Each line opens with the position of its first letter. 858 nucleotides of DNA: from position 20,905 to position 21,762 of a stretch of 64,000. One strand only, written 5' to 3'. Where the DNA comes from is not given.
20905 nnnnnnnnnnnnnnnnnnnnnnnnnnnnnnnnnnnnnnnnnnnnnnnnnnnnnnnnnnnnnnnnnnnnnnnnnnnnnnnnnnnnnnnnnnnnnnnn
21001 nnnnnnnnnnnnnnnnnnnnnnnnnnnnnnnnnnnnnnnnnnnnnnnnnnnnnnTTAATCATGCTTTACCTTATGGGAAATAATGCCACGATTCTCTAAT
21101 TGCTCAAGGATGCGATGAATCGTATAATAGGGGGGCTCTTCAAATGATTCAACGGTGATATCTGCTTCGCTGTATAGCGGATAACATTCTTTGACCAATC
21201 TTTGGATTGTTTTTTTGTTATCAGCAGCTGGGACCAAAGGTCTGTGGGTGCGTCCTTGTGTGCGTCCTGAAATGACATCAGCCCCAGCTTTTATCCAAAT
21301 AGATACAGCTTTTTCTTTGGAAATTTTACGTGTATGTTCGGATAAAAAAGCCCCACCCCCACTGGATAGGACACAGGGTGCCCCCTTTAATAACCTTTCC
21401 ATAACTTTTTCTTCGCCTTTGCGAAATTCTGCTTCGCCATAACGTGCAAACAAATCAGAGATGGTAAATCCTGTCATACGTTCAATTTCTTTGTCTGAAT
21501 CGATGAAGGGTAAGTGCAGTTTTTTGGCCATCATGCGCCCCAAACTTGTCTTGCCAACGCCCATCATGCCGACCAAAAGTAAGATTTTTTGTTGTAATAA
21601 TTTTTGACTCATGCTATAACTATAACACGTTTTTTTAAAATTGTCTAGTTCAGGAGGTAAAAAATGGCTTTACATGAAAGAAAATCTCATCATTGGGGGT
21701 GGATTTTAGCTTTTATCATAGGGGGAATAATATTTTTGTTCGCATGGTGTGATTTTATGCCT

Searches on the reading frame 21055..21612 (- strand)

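Call 63: search_protein_families(library=pfam, proteins=[window:21055-21612:-], max_evalue=0.00001)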
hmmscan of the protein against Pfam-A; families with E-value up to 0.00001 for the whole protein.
window:21055-21612:- (185 aa): 2 families
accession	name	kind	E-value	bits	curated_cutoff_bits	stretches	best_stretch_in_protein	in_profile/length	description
PF01202.28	SKI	-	4.2e-41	141.2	22.1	1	17-172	1-158/159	Shikimate kinase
PF13671.12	AAA_33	-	8.9e-06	26.5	27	0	11-96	2-86/143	AAA domain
